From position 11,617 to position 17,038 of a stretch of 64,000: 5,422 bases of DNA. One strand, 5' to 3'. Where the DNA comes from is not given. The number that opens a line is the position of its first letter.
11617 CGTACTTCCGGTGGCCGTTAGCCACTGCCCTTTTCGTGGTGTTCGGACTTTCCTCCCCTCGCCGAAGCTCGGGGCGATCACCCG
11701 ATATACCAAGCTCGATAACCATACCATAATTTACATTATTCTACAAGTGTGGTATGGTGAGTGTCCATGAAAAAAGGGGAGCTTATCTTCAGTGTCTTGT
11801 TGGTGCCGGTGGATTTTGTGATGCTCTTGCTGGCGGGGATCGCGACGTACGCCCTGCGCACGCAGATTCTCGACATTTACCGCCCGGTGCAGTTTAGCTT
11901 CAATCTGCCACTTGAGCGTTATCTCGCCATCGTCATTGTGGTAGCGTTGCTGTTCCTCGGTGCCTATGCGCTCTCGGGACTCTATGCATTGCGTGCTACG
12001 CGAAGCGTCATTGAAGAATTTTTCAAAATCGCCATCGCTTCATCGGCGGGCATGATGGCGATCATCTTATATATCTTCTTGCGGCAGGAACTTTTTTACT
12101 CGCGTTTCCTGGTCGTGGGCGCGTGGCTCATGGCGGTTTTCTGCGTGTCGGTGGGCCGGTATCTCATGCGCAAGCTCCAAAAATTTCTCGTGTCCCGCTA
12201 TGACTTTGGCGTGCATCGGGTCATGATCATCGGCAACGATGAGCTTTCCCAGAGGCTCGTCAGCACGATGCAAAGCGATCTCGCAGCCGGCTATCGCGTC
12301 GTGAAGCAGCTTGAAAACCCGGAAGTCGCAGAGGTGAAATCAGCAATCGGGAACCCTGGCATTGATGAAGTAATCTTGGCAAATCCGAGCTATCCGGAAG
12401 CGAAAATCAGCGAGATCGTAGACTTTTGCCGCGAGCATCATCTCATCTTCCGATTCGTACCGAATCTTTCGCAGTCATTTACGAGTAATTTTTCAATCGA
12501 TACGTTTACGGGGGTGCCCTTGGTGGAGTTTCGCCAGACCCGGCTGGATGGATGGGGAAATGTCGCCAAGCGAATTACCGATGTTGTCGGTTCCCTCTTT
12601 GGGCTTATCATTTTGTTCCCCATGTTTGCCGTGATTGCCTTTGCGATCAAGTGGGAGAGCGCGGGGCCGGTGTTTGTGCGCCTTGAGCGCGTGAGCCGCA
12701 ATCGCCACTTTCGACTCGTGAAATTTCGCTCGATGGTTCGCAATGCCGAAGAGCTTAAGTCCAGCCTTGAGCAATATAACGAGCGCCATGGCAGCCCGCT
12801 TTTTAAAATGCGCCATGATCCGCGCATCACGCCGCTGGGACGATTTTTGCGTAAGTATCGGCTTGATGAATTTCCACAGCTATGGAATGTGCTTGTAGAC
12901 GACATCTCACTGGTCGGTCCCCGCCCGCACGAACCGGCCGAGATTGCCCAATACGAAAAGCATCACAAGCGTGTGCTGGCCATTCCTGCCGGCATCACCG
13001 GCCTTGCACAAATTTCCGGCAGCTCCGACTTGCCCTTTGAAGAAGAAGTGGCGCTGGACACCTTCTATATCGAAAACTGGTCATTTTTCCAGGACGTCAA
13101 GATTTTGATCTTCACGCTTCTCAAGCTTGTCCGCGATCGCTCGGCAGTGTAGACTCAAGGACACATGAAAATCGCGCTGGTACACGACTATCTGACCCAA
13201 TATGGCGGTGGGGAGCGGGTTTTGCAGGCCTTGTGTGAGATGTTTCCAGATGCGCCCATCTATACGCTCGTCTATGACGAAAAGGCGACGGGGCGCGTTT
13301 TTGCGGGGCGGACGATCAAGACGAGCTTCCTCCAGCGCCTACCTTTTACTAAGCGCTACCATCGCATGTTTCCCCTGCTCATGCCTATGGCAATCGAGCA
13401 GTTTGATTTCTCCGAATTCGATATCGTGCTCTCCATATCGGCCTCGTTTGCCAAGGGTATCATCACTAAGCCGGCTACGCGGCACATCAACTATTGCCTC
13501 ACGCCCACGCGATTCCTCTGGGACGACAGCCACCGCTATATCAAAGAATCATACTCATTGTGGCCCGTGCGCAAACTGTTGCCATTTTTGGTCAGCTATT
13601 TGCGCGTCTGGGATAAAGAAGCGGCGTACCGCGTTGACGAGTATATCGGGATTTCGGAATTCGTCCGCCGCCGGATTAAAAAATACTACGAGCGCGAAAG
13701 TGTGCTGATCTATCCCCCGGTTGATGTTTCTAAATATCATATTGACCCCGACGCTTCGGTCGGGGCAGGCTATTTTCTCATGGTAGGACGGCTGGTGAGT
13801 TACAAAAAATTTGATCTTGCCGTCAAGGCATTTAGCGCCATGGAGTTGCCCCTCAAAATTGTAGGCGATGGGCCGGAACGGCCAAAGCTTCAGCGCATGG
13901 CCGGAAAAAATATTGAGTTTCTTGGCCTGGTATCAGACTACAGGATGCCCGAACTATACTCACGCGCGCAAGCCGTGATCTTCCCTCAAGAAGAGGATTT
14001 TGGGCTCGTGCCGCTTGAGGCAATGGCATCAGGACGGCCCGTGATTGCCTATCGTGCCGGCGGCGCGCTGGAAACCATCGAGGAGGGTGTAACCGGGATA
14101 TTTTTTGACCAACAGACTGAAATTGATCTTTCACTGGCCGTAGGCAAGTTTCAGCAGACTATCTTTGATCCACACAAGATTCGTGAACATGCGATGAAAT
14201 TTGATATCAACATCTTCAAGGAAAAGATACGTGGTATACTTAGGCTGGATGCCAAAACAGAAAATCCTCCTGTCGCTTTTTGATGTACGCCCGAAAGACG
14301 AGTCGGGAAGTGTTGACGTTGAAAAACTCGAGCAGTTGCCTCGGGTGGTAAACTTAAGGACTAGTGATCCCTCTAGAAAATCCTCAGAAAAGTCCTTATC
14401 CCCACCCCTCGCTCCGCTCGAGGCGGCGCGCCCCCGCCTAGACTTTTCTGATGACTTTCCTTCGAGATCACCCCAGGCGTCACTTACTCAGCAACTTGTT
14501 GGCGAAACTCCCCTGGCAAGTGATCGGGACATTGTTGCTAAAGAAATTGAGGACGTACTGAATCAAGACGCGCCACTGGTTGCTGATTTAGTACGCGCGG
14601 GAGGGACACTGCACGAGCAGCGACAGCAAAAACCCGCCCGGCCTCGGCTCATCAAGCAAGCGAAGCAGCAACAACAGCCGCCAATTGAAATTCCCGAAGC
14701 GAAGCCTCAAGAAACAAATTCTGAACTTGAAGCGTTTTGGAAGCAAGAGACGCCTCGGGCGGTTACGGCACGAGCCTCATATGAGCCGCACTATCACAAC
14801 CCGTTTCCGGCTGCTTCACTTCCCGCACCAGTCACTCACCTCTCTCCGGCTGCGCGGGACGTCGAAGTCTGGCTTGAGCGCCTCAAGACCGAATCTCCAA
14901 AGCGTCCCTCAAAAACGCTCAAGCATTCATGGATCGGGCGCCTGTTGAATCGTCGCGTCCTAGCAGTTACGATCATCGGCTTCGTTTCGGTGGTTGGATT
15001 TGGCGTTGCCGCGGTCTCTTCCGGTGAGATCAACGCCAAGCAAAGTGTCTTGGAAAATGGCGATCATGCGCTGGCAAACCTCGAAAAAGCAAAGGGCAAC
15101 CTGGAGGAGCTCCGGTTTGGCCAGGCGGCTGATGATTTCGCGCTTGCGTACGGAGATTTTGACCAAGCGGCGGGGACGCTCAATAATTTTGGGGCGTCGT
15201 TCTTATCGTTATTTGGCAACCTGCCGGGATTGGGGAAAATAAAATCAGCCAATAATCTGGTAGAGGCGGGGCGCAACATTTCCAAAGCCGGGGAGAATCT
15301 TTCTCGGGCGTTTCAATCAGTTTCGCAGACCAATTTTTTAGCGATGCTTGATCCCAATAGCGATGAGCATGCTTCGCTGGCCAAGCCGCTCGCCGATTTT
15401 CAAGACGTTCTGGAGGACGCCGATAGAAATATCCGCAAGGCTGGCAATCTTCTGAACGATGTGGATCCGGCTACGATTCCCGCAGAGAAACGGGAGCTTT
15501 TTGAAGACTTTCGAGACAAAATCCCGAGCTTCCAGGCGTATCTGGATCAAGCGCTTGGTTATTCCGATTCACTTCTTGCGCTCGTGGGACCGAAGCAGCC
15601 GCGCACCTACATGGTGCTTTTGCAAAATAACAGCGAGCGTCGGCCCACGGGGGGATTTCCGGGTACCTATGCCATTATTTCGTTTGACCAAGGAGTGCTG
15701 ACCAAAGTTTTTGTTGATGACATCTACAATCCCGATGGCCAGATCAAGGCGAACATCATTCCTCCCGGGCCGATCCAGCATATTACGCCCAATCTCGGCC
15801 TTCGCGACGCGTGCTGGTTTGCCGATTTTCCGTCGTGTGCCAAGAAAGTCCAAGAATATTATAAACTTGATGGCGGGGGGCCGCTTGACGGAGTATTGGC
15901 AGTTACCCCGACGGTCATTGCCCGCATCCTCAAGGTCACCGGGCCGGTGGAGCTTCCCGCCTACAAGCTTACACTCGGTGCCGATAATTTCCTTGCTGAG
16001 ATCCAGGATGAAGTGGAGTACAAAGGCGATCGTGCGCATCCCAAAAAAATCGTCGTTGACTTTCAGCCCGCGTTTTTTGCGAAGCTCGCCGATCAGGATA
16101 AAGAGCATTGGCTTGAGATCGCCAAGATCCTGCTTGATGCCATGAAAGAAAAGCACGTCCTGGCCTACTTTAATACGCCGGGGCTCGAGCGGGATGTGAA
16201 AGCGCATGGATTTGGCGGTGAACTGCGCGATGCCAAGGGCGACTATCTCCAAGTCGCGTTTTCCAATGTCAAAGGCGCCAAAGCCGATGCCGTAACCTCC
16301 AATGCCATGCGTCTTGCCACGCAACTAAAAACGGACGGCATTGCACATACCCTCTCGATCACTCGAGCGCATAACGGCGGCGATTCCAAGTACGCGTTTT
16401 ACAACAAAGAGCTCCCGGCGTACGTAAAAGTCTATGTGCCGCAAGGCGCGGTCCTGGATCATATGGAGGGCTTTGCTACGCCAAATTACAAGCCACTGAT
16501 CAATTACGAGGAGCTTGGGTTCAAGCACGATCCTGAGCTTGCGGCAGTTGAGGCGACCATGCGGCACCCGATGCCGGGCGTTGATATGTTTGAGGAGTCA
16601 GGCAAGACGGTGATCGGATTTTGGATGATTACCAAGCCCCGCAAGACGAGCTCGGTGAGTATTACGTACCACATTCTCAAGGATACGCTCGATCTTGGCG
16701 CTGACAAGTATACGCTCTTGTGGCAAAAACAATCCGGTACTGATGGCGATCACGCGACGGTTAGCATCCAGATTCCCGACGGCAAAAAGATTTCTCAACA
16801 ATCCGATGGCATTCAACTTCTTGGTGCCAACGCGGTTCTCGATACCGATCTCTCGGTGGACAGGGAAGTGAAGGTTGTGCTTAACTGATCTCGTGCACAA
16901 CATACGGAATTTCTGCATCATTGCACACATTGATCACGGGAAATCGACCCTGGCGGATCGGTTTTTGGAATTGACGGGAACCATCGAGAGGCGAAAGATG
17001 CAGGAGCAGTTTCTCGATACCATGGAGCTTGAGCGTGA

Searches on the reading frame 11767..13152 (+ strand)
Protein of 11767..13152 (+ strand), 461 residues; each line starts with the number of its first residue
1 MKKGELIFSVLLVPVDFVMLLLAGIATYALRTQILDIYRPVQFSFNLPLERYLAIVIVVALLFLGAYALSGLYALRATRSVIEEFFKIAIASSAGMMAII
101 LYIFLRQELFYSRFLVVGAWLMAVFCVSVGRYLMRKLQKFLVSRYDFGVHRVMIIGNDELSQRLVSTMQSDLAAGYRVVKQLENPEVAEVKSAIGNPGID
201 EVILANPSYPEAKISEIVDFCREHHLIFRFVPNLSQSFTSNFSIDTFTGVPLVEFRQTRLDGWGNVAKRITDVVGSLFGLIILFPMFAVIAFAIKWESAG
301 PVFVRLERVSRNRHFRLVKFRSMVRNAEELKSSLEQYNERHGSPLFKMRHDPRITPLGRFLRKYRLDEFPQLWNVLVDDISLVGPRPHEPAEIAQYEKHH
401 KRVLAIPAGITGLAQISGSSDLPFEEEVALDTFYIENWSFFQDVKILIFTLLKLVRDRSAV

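Call 10: search_protein_families(library=pfam, proteins=[window:11767-13152:+], max_evalue=0.001)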
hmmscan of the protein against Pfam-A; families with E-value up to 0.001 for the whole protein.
window:11767-13152:+ (461 aa): 2 families
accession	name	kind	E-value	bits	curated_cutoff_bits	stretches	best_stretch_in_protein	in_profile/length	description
PF02397.22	Bac_transf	-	4.3e-58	196.2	27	1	268-455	1-178/179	Bacterial sugar transferase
PF13727.12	CoA_binding_3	-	6.7e-09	36.4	25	1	69-232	2-175/175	CoA-binding domain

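Call 32: search_protein_families(library=ncbifam, proteins=[window:11767-13152:+], max_evalue=0.00001)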
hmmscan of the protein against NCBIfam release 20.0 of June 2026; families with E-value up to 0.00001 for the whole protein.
window:11767-13152:+ (461 aa): 10 families
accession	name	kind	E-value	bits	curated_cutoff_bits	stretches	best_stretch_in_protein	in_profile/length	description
TIGR03025.1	EPS_sugtrans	subfamily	3.7e-107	359.3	295.55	1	16-460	3-444/445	exopolysaccharide biosynthesis polyprenyl glycosylphosphotransferase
TIGR03023.1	WcaJ_sugtrans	equivalog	8.4e-92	308.8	410.75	1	15-460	2-452/453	undecaprenyl-phosphate glucose phosphotransferase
TIGR03022.1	WbaP_sugtrans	subfamily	2.6e-81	274.2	403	1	12-455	1-450/456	undecaprenyl-phosphate galactose phosphotransferase WbaP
NF041877.1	EPS_EpsZ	equivalog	5e-56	190.2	800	1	267-451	265-449/459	exopolysaccharide biosynthesis polyisoprenyl-phosphate hexose-1-phosphate transferase EpsZ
NF052601.1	undeca_RfbP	equivalog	3.7e-55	186.8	330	1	263-454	40-235/244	undecaprenyl-phosphate galactose phosphotransferase family protein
TIGR03013.1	EpsB_2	subfamily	2.3e-46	158.8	393.35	1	39-451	22-433/443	TIGR03013 family XrtA/PEP-CTERM system glycosyltransferase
NF007518.0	PRK10124.1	equivalog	3.1e-41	141.6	684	1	86-460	88-463/464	undecaprenyl-phosphate glucose phosphotransferase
NF011751.0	PRK15204.1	equivalog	2e-39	135.5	907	1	266-457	278-471/476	undecaprenyl-phosphate galactose phosphotransferase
NF050817.1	PolSacchBiosHfsE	equivalog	1.3e-34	119.8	750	1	197-461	201-466/467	polysaccharide biosynthesis protein HfsE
NF045514.1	glycotran_HepC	equivalog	6e-19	68.2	140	1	264-387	113-211/220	heterocyst development glycosyltransferase HepC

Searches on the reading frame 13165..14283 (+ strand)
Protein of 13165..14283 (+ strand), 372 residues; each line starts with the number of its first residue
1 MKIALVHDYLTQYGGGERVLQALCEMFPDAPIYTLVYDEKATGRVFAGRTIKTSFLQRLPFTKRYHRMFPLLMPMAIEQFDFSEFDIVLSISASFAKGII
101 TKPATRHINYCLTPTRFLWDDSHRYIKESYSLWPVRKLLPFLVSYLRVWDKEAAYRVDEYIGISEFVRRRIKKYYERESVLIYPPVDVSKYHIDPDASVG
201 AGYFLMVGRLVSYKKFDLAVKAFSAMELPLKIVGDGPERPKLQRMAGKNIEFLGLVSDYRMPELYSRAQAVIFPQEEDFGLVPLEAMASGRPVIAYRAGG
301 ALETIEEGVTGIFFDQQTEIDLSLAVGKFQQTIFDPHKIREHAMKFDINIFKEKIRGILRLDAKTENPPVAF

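Call 66: search_protein_families(library=pfam, proteins=[window:13165-14283:+], max_evalue=0.01)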
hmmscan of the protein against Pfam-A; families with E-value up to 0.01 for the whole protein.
window:13165-14283:+ (372 aa): 5 families
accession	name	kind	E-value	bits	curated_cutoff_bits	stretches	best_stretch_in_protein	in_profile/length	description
PF00534.26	Glycos_transf_1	-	6.5e-27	94.6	26.4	1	202-329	16-155/172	Glycosyl transferases group 1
PF13692.12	Glyco_trans_1_4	-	4.1e-25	89.2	27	1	203-323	3-133/142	Glycosyl transferases group 1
PF20706.3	GT4-conflict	-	1.8e-06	27.7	26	1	200-311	196-326/385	Family 4 Glycosyltransferase in conflict systems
PF13439.12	Glyco_transf_4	-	3.4e-06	27.6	28.5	1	13-189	1-169/170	Glycosyltransferase Family 4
PF13524.12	Glyco_trans_1_2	-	0.00053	20.4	25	1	225-320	11-104/144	Glycosyl transferase-like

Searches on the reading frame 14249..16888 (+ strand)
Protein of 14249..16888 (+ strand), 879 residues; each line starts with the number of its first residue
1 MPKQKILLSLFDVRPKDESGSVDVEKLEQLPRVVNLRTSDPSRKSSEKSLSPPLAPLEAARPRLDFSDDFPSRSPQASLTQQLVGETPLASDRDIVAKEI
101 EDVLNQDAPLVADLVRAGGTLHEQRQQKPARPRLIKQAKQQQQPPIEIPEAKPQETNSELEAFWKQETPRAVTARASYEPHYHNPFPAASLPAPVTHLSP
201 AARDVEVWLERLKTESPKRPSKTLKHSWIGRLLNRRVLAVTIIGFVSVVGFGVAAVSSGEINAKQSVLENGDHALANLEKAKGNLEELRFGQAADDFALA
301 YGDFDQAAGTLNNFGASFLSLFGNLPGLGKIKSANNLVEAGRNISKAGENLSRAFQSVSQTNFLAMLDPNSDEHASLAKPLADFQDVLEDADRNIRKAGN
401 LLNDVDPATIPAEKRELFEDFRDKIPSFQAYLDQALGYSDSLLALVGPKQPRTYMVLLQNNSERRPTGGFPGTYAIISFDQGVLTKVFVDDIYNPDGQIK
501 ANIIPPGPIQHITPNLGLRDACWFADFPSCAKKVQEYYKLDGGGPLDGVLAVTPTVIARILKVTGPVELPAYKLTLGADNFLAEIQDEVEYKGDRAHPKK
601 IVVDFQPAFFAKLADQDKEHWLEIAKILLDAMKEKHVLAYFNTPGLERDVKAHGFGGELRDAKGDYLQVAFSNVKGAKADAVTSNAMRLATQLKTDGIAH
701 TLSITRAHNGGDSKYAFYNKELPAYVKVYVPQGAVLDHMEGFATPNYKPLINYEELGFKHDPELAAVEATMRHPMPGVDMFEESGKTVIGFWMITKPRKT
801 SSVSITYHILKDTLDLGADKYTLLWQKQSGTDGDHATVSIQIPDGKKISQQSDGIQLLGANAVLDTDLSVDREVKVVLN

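Call 66: search_protein_families(library=pfam, proteins=[window:14249-16888:+], max_evalue=0.01)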
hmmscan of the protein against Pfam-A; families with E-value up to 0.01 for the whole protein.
window:14249-16888:+ (879 aa): 1 family
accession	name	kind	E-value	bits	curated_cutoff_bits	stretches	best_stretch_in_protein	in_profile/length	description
PF13196.11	DUF4012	-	9.2e-29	101.2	28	1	450-588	2-142/144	Protein of unknown function (DUF4012)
